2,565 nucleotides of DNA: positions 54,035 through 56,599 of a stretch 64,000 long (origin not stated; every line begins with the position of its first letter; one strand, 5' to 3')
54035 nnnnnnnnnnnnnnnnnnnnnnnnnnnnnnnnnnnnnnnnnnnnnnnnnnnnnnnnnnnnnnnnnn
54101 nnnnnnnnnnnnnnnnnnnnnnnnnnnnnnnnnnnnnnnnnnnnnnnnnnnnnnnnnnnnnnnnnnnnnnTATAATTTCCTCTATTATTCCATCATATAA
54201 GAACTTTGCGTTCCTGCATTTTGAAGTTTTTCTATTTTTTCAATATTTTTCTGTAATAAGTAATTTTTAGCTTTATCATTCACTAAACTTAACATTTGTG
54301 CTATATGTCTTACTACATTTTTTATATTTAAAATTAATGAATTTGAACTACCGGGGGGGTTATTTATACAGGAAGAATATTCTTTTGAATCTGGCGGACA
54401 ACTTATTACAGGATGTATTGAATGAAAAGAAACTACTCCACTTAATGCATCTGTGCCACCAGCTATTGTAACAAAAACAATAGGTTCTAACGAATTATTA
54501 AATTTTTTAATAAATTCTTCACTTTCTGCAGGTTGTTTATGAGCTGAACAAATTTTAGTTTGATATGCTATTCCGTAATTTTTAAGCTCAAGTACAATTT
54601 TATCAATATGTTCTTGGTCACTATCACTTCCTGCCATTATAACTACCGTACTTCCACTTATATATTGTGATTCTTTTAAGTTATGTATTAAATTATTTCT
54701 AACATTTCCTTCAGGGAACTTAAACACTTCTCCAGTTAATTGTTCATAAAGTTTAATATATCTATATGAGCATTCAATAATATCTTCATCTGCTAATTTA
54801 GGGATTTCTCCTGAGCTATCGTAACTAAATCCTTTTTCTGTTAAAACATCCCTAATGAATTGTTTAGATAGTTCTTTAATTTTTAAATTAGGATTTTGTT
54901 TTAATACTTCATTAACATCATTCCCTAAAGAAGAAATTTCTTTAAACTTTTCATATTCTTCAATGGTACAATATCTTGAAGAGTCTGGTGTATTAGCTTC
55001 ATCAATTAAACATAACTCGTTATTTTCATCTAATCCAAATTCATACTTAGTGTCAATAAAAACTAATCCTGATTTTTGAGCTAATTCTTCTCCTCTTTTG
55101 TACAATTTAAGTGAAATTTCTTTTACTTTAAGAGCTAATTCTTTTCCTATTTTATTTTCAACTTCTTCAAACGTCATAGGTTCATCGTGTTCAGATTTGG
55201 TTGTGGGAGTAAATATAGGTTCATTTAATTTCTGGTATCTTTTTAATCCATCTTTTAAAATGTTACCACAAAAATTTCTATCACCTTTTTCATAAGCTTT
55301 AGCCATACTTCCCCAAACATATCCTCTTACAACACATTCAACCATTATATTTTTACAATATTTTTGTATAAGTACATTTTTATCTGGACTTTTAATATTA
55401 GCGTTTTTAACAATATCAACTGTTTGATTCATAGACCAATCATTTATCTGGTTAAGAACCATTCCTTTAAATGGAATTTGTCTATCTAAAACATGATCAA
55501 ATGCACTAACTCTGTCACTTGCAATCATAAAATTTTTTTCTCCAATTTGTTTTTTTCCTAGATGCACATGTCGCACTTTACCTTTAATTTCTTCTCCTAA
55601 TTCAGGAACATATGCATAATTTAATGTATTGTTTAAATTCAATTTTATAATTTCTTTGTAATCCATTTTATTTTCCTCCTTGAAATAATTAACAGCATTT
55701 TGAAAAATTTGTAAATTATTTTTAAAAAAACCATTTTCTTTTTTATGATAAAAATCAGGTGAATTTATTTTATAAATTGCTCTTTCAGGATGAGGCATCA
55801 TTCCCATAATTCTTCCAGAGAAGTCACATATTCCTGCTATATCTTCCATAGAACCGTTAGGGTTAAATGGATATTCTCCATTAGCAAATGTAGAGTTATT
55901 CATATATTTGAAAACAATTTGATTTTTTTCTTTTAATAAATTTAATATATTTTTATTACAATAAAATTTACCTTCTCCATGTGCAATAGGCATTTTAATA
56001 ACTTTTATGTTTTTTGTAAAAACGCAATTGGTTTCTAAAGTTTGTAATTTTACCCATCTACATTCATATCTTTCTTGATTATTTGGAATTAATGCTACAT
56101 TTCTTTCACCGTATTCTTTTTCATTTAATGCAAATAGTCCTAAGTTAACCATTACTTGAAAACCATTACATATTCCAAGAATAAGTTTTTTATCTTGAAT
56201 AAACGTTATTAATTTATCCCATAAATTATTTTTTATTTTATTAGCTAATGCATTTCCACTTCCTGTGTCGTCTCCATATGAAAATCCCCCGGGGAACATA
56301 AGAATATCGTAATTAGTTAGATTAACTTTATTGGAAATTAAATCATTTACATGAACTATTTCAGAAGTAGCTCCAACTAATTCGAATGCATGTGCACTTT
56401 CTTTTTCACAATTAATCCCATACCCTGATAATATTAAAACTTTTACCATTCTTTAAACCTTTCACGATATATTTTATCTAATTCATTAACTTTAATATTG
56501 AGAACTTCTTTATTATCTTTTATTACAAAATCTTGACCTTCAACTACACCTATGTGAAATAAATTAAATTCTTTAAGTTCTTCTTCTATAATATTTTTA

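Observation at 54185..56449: Triple fusion PurQ-PurC-PurE (glutaminase + SAICAR synthetase + AIR carboxylase)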

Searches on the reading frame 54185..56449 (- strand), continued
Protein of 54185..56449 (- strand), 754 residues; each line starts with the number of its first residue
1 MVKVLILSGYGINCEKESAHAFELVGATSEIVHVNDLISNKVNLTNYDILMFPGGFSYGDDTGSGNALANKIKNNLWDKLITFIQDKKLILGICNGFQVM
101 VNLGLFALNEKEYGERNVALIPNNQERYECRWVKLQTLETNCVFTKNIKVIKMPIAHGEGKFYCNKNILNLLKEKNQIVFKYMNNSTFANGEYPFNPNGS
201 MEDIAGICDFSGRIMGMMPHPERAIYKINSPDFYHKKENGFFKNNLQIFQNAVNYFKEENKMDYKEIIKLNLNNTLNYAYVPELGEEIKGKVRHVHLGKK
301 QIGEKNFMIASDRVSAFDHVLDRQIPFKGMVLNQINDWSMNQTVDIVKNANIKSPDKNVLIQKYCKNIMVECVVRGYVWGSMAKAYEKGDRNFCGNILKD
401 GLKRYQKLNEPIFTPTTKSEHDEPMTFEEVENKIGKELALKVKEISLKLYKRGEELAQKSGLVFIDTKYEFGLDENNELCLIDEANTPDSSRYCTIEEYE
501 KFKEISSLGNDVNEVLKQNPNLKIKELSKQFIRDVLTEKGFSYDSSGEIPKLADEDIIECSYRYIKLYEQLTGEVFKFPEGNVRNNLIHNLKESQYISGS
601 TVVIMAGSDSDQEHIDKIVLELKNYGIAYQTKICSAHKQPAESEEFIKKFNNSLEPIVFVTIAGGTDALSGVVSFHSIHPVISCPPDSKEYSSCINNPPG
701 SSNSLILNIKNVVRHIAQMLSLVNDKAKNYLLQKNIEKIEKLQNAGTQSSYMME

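Call 45: find_related_loci(query=window:54185-56449:-, collection=metagenome_contigs, flank=4000)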
Query window:54185-56449:- (754 aa) in metagenome_contigs; peptide patterns used: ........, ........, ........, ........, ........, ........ (x = any residue, [..] = any of these).
600 stretches matched a pattern (row limit reached: there are more); 523 encode a relative of the query (tblastn E <= 1e-3); the best 80 are kept; 80 distinct loci.
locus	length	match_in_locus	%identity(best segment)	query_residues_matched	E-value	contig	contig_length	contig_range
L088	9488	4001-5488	59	256-745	0e+0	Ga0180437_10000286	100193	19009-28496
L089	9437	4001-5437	61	271-745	0e+0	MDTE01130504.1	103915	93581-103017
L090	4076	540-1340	61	1-257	3e-100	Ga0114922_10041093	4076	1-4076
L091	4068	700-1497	58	2-257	1e-98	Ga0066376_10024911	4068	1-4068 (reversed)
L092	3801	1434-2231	58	2-257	1e-97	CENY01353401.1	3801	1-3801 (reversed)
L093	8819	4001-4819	61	4-266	8e-100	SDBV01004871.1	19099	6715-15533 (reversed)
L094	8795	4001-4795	51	3-257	2e-82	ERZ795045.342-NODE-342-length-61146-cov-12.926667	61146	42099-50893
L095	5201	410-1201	51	3-256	9e-81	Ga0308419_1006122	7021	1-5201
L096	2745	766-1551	51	3-257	4e-81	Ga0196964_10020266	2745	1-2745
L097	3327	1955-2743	51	4-256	3e-79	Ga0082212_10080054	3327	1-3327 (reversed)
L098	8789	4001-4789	51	4-256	3e-76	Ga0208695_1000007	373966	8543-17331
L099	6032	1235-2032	47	3-257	1e-75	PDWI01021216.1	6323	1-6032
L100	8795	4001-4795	48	3-257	3e-75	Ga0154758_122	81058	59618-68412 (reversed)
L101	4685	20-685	55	44-257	2e-74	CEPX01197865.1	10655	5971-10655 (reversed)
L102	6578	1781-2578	49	2-257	1e-74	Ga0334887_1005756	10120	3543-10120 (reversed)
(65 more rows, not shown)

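Call 72: predict_structure(alignment_id=A4)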
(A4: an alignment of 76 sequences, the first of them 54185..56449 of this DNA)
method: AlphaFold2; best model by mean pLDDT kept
length: 754 residues; sequences in the alignment: 76
mean_pLDDT: 93.1   pTM: 0.71
mean pLDDT of the five models: 93.1, 92.9, 92.6, 92.4, 92.3
residues with pLDDT >= 90: 628; 70-90: 104; 50-70: 20; < 50: 2
segments of 3 or more residues with pLDDT < 50: none
pLDDT, mean of each block of 10 residues (from residue 1): 93 90 97 96 93 76 86 97 93 95 94 93 76 94 95 83 97 97 95 92 97 96 89 84 84 82 84 95 94 89 95 93 96 96 97 96 96 97 94 97 97 93 94 98 98 96 97 98 92 95 93 92 91 94 92 96 95 91 94 96 97 98 98 93 96 97 84 96 96 89 96 98 96 97 88 64
secondary structure, 60 per line:
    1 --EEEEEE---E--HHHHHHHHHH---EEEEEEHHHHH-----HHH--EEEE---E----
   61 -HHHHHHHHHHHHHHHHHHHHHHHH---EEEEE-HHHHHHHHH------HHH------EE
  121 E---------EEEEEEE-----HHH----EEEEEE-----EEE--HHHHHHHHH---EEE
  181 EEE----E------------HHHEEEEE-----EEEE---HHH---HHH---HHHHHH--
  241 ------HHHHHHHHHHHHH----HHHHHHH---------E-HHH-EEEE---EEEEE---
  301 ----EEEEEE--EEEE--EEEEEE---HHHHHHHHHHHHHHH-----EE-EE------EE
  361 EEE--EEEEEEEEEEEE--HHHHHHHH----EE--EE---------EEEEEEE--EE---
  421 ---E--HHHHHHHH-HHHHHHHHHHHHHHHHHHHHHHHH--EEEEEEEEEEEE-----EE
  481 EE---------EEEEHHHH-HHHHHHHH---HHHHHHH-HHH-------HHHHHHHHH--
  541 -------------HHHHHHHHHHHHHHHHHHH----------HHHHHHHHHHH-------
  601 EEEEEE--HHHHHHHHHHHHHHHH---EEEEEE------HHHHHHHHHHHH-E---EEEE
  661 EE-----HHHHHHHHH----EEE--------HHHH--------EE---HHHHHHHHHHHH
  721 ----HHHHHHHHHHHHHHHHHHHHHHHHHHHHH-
elements in order (helices of 4 or more, strands of 3 or more residues): E3-8 H15-24 E28-33 H34-38 E49-52 H62-85 E89-93 H95-103 E119-121 E131-137 E150-155 E161-163 H166-174 E178-183 E204-208 E214-217 H233-238 H247-259 H264-270 E286-289 E293-297 E305-310 E313-316 E319-324 H328-342 E359-363 E366-377 H380-387 E407-413 H427-434 H436-459 E462-473 E479-482 E492-495 H496-499 H501-508 H512-518 H530-538 H554-572 H583-593 E601-606 H609-624 E628-633 H640-651 E657-662 H668-676 E681-683 H692-695 H709-720 H725-753

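Call 74: fold_search(model_id=the predicted structure, library=pdb)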
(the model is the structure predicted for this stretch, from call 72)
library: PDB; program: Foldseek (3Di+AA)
matches with E <= 10: 1123; with E <= 0.001: 196
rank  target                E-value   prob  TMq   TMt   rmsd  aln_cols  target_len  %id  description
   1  6yb8_A                7.0e-28  1.00  0.29  0.51  23.8       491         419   21  Human octameric PAICS in complex with CAIR and SAICAR (released 2020-07-08)
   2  4ja0_A                3.4e-26  1.00  0.29  0.53  23.0       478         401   18  Crystal structure of the invertebrate bi-functional purine biosynthesis enzyme PAICS at 2.8 A resolution (released 2013-02-27)
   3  4ja0_B                1.4e-25  1.00  0.28  0.52  23.0       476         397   19  Crystal structure of the invertebrate bi-functional purine biosynthesis enzyme PAICS at 2.8 A resolution (released 2013-02-27)
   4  2cnq                  2.7e-25  1.00  0.34  0.83   2.9       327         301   28  Atomic resolution structure of SAICAR-synthase from Saccharomyces cerevisiae complexed with ADP, AICAR, succinate (released 2006-06-08)
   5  4ja0_C                3.2e-25  1.00  0.29  0.53  22.9       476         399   19  Crystal structure of the invertebrate bi-functional purine biosynthesis enzyme PAICS at 2.8 A resolution (released 2013-02-27)
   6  6yvq                  1.3e-24  1.00  0.34  0.83   3.5       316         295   31  Crystal structure of SAICAR Synthetase (PurC) from Mycobacterium abscessus in apo form (released 2021-05-12)
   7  6yya                  1.4e-24  1.00  0.33  0.83   3.5       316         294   30  Crystal structure of SAICAR Synthetase (PurC) from Mycobacterium abscessus in complex with inhibitor (released 2021-05-12)
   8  6yyb                  2.1e-24  1.00  0.33  0.83   3.6       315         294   30  Crystal structure of SAICAR Synthetase (PurC) from Mycobacterium abscessus in complex with inhibitor (released 2021-05-12)
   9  2cnu                  2.4e-24  1.00  0.34  0.83   3.1       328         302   29  Atomic resolution structure of SAICAR-synthase from Saccharomyces cerevisiae complexed with aspartic acid (released 2006-06-07)
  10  3r9r                  4.4e-24  1.00  0.33  0.83   3.8       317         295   30  Structure of a Phosphoribosylaminoimidazole-succinocarboxamide synthase from Mycobacterium abscessus ATCC 19977 / DSM 44 (released 2011-04-20)
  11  1obg                  4.7e-24  1.00  0.34  0.81   3.3       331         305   28  SAICAR-synthase complexed with ATP (released 2003-03-06)
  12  1obd                  1.5e-23  1.00  0.34  0.83   3.0       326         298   28  SAICAR-synthase complexed with ATP (released 2003-03-06)
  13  2cnv                  2.5e-23  1.00  0.34  0.83   3.0       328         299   28  SAICAR-synthase from Saccharomyces cerevisiae complexed SAICAR (released 2006-06-08)
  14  6yx3                  5.2e-23  1.00  0.34  0.82   3.6       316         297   31  Crystal structure of SAICAR Synthetase (PurC) from Mycobacterium abscessus in complex with ATP (released 2021-05-12)
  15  1a48                  1.4e-22  1.00  0.34  0.83   3.1       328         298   27  SAICAR SYNTHASE (released 1999-03-30)
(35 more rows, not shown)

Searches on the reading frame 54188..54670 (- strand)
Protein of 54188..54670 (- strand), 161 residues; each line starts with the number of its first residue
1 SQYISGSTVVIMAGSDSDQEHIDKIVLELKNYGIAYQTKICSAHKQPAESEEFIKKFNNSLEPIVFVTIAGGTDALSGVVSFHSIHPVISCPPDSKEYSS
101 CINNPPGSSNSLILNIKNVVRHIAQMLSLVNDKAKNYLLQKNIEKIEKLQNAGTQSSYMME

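Call 19: search_solved_structures(query=window:54188-54670:-, max_evalue=0.01, show_alignments=5)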
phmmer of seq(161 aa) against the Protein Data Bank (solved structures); distinct sequences matched with E-value up to 0.01: 24.
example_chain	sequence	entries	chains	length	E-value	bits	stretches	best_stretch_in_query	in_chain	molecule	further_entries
3rg8_A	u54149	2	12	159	6.7e-19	71.5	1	9-146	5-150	Phosphoribosylaminoimidazole carboxylase, PurE protein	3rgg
5c5d_A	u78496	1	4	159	2.5e-18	69.6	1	9-146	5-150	phosphoribosylaminoimidazole carboxylase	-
2h31_A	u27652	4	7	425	1.9e-14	57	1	8-132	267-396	Multifunctional protein ADE2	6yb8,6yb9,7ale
4ja0_A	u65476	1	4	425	2.8e-13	53.2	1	8-131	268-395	Phosphoribosylaminoimidazole carboxylase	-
3trh_A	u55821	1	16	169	2.6e-12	50.1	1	8-95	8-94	Phosphoribosylaminoimidazole carboxylase carboxyltransferase subunit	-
2ywx_A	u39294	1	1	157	9.1e-11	45.1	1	10-111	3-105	Phosphoribosylaminoimidazole carboxylase catalytic subunit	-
4grd_A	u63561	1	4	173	3.3e-07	33.5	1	8-97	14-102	Phosphoribosylaminoimidazole carboxylase catalytic subunit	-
1o4v_A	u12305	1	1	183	4.4e-06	29.9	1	9-97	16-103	phosphoribosylaminoimidazole mutase PurE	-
3ors_A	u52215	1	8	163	6.1e-05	26.2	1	8-151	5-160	N5-Carboxyaminoimidazole Ribonucleotide Mutase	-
3oow_A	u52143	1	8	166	0.00017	24.7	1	9-96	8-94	Phosphoribosylaminoimidazole carboxylase,catalytic subunit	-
1xmp_A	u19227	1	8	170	0.00018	24.6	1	7-98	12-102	phosphoribosylaminoimidazole carboxylase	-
3opq_A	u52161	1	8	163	0.0002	24.5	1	10-96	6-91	Phosphoribosylaminoimidazole carboxylase,catalytic subunit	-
4ay3_A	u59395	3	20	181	0.00024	24.3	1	7-98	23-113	N5-CARBOXYAMINOIMIDAZOLE RIBONUCLEOTIDE MUTASE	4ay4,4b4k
2fw8_A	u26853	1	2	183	0.0045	20.1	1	6-98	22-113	N5-carboxyaminoimidazole ribonucleotide mutase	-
1d7a_A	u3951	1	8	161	0.0078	19.4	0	6-99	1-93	PHOSPHORIBOSYLAMINOIMIDAZOLE CARBOXYLASE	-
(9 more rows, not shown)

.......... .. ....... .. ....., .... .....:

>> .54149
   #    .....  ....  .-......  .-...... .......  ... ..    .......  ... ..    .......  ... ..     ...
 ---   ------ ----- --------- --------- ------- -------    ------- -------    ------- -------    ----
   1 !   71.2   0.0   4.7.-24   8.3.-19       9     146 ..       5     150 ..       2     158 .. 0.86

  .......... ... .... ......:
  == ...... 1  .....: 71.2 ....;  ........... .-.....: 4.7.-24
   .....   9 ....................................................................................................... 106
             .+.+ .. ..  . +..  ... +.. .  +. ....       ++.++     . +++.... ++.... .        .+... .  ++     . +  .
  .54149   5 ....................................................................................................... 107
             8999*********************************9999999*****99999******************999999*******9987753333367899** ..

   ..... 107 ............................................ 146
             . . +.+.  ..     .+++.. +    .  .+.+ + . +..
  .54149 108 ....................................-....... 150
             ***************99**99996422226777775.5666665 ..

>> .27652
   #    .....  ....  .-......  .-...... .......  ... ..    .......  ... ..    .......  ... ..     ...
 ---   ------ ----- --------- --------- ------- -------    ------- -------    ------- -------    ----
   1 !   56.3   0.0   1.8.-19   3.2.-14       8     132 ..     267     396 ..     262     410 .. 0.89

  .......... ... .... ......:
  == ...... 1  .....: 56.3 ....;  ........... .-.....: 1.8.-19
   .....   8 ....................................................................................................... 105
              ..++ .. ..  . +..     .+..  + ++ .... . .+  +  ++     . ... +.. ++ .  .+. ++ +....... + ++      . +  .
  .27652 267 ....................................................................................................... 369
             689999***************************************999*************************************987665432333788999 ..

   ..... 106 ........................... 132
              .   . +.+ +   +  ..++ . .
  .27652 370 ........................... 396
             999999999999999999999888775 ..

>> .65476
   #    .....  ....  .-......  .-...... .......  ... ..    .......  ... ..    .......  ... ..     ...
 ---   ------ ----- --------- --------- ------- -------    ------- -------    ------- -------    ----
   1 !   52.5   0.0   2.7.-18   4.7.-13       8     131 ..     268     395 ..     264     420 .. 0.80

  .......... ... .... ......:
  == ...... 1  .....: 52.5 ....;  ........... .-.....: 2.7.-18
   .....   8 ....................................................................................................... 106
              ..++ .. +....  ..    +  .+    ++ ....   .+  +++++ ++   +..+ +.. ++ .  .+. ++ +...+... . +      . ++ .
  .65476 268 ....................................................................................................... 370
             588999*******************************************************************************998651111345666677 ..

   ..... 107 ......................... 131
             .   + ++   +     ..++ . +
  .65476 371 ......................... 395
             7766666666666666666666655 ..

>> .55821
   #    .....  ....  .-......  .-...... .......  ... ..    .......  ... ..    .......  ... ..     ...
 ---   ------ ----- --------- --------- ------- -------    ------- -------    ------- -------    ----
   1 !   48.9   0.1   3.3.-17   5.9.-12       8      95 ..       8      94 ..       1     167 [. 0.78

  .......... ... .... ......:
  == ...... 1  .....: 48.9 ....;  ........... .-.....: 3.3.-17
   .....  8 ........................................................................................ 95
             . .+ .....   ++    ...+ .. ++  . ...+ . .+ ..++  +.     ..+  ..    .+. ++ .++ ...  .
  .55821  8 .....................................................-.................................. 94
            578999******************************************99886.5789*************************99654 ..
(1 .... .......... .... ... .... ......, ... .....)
